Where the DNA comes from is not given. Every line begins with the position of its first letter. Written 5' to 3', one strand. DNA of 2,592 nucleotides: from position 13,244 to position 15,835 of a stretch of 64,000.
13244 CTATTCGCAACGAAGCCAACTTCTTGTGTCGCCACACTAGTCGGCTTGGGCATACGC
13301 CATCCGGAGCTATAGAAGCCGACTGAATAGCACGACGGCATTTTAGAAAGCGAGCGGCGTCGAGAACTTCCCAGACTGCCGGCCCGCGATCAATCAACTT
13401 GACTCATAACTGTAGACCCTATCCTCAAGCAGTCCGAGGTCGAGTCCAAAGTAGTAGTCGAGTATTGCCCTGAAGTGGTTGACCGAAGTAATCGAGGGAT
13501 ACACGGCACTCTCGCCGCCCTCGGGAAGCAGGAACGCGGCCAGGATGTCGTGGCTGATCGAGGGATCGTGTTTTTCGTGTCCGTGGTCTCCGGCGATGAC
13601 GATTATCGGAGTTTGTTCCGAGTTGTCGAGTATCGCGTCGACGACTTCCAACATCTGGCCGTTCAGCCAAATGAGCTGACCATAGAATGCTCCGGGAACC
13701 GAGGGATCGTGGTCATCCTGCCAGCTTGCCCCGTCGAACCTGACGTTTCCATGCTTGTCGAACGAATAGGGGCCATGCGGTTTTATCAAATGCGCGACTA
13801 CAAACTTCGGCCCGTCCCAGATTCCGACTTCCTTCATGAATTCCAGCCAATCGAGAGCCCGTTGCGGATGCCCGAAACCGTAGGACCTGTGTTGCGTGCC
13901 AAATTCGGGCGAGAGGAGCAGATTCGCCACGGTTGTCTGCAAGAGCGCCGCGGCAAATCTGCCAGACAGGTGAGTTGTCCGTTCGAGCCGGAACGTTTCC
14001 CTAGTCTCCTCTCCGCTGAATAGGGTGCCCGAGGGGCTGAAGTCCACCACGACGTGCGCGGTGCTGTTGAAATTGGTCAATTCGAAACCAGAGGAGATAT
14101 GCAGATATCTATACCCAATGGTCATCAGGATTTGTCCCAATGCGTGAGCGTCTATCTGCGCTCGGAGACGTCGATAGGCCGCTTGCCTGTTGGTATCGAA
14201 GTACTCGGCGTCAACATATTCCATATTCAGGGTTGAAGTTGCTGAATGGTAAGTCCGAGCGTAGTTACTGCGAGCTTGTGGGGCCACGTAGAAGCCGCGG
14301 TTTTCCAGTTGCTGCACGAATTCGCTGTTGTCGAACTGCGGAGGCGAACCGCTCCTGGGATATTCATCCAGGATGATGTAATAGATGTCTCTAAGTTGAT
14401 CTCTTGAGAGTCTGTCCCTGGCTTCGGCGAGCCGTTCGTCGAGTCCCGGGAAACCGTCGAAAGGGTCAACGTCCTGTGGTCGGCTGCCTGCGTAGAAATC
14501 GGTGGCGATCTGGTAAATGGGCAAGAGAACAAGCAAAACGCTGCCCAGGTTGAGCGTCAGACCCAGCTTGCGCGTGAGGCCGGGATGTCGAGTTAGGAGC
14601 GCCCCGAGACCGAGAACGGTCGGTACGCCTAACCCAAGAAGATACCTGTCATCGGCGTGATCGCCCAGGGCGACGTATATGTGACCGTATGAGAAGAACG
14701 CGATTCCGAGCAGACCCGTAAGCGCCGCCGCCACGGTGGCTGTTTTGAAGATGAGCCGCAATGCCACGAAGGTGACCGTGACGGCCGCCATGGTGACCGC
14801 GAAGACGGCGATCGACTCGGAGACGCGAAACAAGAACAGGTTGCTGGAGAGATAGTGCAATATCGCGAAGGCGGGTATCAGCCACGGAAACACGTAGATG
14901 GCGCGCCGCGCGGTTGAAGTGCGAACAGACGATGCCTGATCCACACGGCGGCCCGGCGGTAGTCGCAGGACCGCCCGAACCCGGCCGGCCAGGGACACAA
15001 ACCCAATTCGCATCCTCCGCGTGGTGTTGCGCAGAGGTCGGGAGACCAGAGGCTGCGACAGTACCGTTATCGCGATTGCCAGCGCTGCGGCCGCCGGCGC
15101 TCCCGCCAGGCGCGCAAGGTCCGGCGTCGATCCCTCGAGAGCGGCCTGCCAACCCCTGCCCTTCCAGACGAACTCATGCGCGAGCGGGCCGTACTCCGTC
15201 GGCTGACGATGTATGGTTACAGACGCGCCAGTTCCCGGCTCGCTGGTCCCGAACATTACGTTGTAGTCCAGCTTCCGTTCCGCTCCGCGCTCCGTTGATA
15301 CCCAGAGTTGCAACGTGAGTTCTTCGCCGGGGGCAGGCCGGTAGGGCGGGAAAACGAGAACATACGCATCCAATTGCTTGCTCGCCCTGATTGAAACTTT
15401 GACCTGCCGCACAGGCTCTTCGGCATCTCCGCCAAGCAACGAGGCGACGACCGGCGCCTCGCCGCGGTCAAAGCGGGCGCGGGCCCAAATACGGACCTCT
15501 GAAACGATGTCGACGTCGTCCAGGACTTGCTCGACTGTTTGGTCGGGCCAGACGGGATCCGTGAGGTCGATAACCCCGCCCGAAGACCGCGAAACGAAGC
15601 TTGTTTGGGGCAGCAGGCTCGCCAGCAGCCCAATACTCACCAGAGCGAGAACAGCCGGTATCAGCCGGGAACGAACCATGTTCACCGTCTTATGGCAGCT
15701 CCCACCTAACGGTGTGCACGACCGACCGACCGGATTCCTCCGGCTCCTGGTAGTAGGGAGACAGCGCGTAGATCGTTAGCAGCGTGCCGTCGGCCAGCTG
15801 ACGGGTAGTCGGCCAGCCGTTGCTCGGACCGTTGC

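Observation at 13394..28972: ~1.45-kb near-identical inverted repeats bracketing an 11-kb gene block (potential invertible segment)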

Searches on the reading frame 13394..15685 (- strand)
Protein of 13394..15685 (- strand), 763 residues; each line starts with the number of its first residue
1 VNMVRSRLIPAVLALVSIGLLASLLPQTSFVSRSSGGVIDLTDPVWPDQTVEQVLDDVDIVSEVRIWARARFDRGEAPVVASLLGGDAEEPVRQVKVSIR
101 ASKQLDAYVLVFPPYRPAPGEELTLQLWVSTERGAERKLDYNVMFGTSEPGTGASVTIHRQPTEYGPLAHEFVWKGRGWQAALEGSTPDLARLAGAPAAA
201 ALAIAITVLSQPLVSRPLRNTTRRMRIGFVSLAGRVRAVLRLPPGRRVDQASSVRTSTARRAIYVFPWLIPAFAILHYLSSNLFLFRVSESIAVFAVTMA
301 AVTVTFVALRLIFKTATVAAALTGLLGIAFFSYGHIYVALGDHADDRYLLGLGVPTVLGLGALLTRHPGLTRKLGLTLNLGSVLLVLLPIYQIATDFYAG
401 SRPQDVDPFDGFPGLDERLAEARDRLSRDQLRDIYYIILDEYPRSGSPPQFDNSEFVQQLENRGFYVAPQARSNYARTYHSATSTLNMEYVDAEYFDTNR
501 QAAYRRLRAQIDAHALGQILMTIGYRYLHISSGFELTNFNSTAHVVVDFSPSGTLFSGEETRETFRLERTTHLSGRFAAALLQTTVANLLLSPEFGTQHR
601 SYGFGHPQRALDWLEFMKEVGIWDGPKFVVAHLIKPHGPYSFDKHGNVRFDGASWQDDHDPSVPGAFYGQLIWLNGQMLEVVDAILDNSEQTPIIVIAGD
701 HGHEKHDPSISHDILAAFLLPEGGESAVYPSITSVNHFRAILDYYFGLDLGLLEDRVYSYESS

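Call 5: search_protein_families(library=pfam, proteins=[window:13394-15685:-])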
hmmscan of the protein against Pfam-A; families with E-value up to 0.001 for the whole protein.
window:13394-15685:- (763 aa): 0 families

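Call 8: find_homologous_proteins(query=window:13394-15685:-)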
Query window:13394-15685:- (763 aa): 208 proteins with E <= 0.001 among 8000 candidates; the best 120 are listed.
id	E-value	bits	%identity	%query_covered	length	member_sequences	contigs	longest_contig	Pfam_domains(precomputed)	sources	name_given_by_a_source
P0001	0.0e+0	1526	92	95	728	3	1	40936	-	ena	-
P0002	0.0e+0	1512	89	98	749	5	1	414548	-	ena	-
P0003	0.0e+0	1384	86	93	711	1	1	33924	-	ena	-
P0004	0.0e+0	1322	79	99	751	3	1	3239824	PF00884.29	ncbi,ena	-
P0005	0.0e+0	1120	59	99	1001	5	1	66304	-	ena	-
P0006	0.0e+0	1119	58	99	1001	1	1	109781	-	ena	-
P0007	0.0e+0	1101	67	100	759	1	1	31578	PF00884.29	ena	-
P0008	0.0e+0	1053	66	97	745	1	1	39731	PF00884.29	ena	-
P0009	0.0e+0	1051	64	99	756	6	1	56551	PF00884.29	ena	-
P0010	0.0e+0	1047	66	97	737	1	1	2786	-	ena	-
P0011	0.0e+0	1045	66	94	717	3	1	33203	PF00884.29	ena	-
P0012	0.0e+0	1031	64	98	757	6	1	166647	PF00884.29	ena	-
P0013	0.0e+0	1016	62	99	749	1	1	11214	-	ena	-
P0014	0.0e+0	1015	64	98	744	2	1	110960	PF00884.29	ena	-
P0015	2.1e-298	1010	63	99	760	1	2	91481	-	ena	-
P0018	1.2e-296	1004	85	71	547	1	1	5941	-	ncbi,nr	ncbi:MAG: hypothetical protein OXG11_10750, partial [Chloroflexi bacterium]|nr:hypothetical protein 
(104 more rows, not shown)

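Call 9: search_protein_families(library=ncbifam, proteins=[window:13394-15685:-], max_evalue=0.01)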
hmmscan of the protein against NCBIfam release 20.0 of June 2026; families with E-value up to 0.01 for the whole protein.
window:13394-15685:- (763 aa): 0 families

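Call 10: find_encoding_contigs(protein=P0002, flank=10000, max_places=4)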
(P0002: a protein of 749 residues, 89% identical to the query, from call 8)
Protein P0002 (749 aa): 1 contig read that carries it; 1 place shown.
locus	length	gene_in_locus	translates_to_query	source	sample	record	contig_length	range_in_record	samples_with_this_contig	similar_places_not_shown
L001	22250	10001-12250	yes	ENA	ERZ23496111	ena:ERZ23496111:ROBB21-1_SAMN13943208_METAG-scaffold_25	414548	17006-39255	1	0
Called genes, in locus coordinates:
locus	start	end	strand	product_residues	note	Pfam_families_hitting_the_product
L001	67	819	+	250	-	-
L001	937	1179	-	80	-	-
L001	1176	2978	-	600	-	PF02538:Hydantoinase_B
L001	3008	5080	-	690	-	PF05378:Hydant_A_N, PF01968:Hydantoinase_A, PF19278:Hydant_A_C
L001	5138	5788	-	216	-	PF02311:AraC_binding (weak), PF07883:Cupin_2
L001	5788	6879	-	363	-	PF01408:GFO_IDH_MocA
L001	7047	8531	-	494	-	PF00884:Sulfatase, PF01663:Phosphodiest (weak), PF16347:SGSH_C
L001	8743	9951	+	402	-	PF13088:BNR_2 (faint), PF02012:BNR (faint)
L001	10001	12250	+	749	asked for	-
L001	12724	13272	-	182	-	PF13302:Acetyltransf_3, PF13523:Acetyltransf_8 (weak), PF00583:Acetyltransf_1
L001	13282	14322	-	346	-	PF13302:Acetyltransf_3, PF00583:Acetyltransf_1, PF13523:Acetyltransf_8 (weak), PF08445:FR47 (faint), PF13302:Acetyltransf_3, PF00583:Acetyltransf_1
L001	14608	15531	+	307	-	PF08450:SGL (faint), PF17170:DUF5128 (faint), PF01436:NHL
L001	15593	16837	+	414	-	PF01408:GFO_IDH_MocA, PF02894:GFO_IDH_MocA_C, PF22725:GFO_IDH_MocA_C3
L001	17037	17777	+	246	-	PF00702:Hydrolase, PF13419:HAD_2, PF13242:Hydrolase_like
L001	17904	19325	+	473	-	PF01425:Amidase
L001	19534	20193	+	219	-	PF00440:TetR_N, PF08359:TetR_C_4, PF17932:TetR_C_24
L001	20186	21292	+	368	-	PF04055:Radical_SAM, PF19288:CofH_C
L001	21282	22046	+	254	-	PF02621:VitK2_biosynth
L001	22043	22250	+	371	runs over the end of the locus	PF04055:Radical_SAM, PF19288:CofH_C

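Call 11: find_encoding_contigs(protein=P0001, flank=10000, max_places=4)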
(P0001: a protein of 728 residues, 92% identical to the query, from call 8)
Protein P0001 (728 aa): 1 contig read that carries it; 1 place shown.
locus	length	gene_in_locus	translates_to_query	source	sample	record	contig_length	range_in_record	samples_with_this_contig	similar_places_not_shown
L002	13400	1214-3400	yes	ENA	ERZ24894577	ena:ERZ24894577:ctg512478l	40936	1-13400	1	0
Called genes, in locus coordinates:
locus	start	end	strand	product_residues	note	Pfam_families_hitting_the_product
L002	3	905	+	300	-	?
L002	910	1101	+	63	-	-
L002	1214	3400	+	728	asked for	-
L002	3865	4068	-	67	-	-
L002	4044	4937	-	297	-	PF13302:Acetyltransf_3, PF00583:Acetyltransf_1, PF13523:Acetyltransf_8 (weak), PF13302:Acetyltransf_3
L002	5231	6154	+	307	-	PF08450:SGL (faint), PF13449:Phytase-like (faint), PF07494:Reg_prop (faint), PF17170:DUF5128 (faint), PF01436:NHL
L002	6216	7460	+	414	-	PF01408:GFO_IDH_MocA, PF02894:GFO_IDH_MocA_C, PF22725:GFO_IDH_MocA_C3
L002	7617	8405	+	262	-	PF00702:Hydrolase, PF13419:HAD_2, PF13242:Hydrolase_like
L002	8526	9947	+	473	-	PF01425:Amidase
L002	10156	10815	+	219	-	PF00440:TetR_N, PF08359:TetR_C_4, PF17932:TetR_C_24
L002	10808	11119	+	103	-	-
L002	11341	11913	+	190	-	PF19288:CofH_C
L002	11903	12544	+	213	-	PF02621:VitK2_biosynth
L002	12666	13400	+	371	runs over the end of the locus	PF04055:Radical_SAM, PF19288:CofH_C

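Call 12: find_encoding_contigs(protein=P0004, flank=10000, max_places=4)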
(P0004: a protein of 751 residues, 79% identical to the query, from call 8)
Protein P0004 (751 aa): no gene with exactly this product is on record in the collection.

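Call 20: find_encoding_contigs(protein=P0003, flank=10000, max_places=4)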
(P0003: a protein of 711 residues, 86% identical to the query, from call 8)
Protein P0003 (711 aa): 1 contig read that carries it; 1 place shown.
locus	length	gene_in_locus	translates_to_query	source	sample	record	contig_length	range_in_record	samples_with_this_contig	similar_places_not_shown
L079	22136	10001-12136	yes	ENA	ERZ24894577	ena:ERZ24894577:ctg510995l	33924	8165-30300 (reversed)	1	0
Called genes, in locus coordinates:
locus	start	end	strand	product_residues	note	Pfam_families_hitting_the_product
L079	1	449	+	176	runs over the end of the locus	-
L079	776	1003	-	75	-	-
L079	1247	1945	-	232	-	-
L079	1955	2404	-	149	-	PF02538:Hydantoinase_B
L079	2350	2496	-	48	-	PF02538:Hydantoinase_B (weak)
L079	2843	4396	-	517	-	PF01968:Hydantoinase_A, PF19278:Hydant_A_C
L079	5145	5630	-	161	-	PF02311:AraC_binding (weak), PF07883:Cupin_2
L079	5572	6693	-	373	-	PF01408:GFO_IDH_MocA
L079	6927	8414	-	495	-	PF00884:Sulfatase, PF01663:Phosphodiest (faint), PF16347:SGSH_C (weak)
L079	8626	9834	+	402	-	PF21471:Reelin_subrepeat-B (faint), PF13088:BNR_2 (faint), PF02012:BNR (faint)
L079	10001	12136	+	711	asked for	-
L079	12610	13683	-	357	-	PF13302:Acetyltransf_3, PF00583:Acetyltransf_1, PF13508:Acetyltransf_7 (faint), PF13523:Acetyltransf_8 (weak), PF13302:Acetyltransf_3, PF00583:Acetyltransf_1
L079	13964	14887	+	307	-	PF07494:Reg_prop (faint), PF08450:SGL (faint), PF17170:DUF5128 (faint), PF01436:NHL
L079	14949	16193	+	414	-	PF01408:GFO_IDH_MocA, PF02894:GFO_IDH_MocA_C, PF22725:GFO_IDH_MocA_C3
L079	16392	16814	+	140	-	-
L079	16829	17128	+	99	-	PF00702:Hydrolase, PF13419:HAD_2, PF13242:Hydrolase_like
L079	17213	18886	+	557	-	PF01425:Amidase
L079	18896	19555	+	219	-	PF00440:TetR_N, PF08359:TetR_C_4, PF17932:TetR_C_24, PF21351:TetR_C_41 (weak)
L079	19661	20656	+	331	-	PF04055:Radical_SAM, PF19288:CofH_C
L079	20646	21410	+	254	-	PF02621:VitK2_biosynth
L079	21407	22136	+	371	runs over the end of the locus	PF04055:Radical_SAM, PF19288:CofH_C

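Call 21: find_encoding_contigs(protein=P0018, flank=10000, max_places=4)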
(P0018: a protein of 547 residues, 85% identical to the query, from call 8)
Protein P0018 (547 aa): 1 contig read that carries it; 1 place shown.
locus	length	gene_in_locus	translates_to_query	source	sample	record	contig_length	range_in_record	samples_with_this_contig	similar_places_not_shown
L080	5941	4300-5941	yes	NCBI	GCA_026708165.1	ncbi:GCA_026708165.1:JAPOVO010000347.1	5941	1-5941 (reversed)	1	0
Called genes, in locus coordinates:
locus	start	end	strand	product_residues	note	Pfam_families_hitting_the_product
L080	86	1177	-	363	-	PF01408:GFO_IDH_MocA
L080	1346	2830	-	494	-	PF00884:Sulfatase, PF01663:Phosphodiest (faint), PF16347:SGSH_C (weak)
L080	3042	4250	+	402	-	PF21471:Reelin_subrepeat-B (faint), PF02012:BNR (faint), PF13088:BNR_2 (weak)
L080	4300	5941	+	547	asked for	?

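Call 25: list_cluster_members(proteins=[P0001, P0002, P0003, P0004, P0018])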
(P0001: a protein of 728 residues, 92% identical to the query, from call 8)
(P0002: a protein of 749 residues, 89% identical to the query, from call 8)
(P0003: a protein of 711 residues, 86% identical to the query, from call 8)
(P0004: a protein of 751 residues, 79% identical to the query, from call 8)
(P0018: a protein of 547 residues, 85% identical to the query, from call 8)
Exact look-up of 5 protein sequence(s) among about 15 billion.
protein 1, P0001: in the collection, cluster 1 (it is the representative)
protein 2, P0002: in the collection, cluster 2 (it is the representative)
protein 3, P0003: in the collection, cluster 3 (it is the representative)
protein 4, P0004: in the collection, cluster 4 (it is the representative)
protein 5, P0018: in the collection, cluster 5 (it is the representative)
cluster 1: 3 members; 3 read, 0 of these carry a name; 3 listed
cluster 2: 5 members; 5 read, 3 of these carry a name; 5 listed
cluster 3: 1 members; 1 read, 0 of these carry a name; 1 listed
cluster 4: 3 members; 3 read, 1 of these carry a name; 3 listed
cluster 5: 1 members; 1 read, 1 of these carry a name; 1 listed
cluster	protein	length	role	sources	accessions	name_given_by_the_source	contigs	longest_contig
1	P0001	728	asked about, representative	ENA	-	-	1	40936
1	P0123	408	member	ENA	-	-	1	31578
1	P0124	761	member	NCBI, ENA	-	-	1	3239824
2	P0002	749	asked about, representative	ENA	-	-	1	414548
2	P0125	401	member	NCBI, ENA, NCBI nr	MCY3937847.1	MAG: hypothetical protein OXG22_05765 [Chloroflexi bacterium] | hypothetical protein [Chloroflexota bacterium]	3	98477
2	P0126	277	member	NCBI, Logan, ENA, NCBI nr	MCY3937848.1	MAG: hypothetical protein OXG22_05770 [Chloroflexi bacterium] | hypothetical protein [Chloroflexota bacterium]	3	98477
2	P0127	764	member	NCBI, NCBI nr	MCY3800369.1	MAG: hypothetical protein OXG46_02195 [Chloroflexi bacterium] | hypothetical protein [Chloroflexota bacterium]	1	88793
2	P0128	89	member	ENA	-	-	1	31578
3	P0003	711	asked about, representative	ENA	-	-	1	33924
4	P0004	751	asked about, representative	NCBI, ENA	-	-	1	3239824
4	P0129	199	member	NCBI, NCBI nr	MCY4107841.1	MAG: hypothetical protein OXG11_02310, partial [Chloroflexi bacterium] | hypothetical protein [Chloroflexota bacterium]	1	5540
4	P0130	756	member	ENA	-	-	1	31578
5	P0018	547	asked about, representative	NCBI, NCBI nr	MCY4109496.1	MAG: hypothetical protein OXG11_10750, partial [Chloroflexi bacterium] | hypothetical protein [Chloroflexota bacterium]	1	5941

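Call 26: find_encoding_contigs(protein=P0130, flank=10000, max_places=4)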
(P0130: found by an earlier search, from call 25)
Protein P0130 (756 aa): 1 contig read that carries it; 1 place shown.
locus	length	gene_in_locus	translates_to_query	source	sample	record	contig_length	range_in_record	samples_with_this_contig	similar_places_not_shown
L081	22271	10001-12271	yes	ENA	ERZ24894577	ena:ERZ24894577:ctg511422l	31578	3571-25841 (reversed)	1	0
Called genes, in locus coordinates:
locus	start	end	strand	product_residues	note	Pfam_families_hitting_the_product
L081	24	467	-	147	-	PF12698:ABC2_membrane_3 (weak)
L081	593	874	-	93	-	PF13304:AAA_21 (weak)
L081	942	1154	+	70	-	-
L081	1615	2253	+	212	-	PF01408:GFO_IDH_MocA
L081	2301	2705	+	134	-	-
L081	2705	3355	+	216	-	PF02311:AraC_binding (weak), PF07883:Cupin_2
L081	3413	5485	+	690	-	PF05378:Hydant_A_N, PF01968:Hydantoinase_A, PF19278:Hydant_A_C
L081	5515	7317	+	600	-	PF02538:Hydantoinase_B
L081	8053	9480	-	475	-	-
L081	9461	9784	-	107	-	-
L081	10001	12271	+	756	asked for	PF00884:Sulfatase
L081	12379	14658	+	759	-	PF00884:Sulfatase (faint)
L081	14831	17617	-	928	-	-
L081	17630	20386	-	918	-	-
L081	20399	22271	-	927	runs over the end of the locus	-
